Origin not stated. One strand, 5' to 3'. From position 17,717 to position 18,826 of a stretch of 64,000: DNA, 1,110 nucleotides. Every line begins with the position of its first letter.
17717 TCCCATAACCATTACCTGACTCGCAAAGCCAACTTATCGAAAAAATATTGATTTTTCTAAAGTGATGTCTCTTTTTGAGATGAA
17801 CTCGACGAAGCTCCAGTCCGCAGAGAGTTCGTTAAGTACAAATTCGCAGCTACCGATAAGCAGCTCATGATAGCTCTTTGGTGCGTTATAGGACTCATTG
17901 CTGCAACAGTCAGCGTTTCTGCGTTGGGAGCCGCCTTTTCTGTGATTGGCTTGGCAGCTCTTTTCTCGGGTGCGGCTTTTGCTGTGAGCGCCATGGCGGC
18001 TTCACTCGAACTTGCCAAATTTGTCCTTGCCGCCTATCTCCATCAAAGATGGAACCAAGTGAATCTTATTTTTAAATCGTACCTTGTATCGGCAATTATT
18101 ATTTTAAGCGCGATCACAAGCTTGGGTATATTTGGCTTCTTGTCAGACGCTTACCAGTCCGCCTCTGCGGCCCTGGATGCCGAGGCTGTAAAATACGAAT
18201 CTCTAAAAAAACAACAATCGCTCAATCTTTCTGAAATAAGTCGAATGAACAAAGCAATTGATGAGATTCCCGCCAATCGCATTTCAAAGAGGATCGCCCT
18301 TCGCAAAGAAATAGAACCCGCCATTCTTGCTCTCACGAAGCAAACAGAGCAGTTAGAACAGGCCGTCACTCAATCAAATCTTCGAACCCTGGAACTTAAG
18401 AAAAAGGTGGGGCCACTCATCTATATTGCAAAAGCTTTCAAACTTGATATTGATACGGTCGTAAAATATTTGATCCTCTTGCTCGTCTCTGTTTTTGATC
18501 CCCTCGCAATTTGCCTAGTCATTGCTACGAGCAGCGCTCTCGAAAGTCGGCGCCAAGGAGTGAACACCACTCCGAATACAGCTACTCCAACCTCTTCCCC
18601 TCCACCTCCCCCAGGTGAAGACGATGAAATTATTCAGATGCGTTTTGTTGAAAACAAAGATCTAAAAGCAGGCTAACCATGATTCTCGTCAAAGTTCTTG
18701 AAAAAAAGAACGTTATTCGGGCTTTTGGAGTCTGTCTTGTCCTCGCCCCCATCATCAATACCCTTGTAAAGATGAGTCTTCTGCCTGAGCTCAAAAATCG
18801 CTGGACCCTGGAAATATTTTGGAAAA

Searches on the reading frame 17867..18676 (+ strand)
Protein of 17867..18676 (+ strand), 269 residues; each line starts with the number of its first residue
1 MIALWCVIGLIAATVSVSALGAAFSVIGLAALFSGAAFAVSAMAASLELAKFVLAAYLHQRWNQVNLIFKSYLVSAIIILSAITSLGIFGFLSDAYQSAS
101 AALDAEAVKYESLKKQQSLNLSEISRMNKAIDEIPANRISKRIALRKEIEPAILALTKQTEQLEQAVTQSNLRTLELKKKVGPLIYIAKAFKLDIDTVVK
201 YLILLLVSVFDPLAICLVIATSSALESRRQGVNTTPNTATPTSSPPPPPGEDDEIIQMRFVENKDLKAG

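Call 20: find_encoding_contigs(protein=window:17867-18676:+, flank=10000, max_places=6)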
Protein window:17867-18676:+ (269 aa): 3 contigs read that carry it; 3 places shown.
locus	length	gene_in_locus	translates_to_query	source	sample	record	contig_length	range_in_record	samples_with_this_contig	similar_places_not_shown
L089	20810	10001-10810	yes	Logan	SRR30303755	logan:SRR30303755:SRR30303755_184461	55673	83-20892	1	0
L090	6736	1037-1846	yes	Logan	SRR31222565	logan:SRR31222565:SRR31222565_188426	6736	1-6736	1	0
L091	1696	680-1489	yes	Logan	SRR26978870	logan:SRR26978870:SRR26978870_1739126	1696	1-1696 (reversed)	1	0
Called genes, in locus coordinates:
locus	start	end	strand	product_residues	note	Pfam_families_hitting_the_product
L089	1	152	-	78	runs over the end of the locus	?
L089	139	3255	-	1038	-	PF12837:Fer4_6 (faint), PF12838:Fer4_7 (weak), PF13247:Fer4_11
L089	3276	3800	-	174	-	PF02085:Cytochrom_CIII (faint), PF14522:Cytochrome_C7 (weak), PF14537:Cytochrom_c3_2 (faint), PF14522:Cytochrome_C7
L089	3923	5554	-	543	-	PF01578:Cytochrom_C_asm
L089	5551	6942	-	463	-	PF05140:ResB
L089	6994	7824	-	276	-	PF05013:FGase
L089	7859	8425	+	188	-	PF01923:Cob_adeno_trans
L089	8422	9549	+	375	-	-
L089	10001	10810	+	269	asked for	-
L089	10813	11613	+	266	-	-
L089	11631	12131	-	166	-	-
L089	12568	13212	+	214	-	-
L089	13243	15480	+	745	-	PF21305:type_II_gspD_N0, PF03958:Secretin_N, PF00263:Secretin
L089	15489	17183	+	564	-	PF05157:MshEN, PF00437:T2SSE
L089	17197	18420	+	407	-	PF28597:T2SSF_N, PF00482:T2SSF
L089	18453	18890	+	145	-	PF07963:N_methyl (weak), PF08334:T2SSG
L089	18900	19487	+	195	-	PF07963:N_methyl (weak)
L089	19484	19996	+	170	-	PF07963:N_methyl (weak)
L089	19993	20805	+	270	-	PF07963:N_methyl, PF11612:T2SSJ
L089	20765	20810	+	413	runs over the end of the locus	PF21687:T2SSK_1st (weak), PF03934:T2SSK (weak)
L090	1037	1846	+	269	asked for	-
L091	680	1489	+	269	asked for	-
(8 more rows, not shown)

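Call 42: search_protein_families(library=pfam, proteins=[L089:17197-18420:+], max_evalue=1)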
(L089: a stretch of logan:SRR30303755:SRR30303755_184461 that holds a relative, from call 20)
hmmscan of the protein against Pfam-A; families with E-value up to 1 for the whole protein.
L089:17197-18420:+ (407 aa): 2 families
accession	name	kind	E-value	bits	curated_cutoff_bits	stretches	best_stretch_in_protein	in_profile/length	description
PF00482.28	T2SSF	-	1.3e-62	209.7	25.2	2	73-195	2-125/125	Type II secretion system (T2SS), protein F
PF06936.16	Selenoprotein_S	-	0.2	11.9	29.8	1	202-250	12-60/192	Selenoprotein S (SelS)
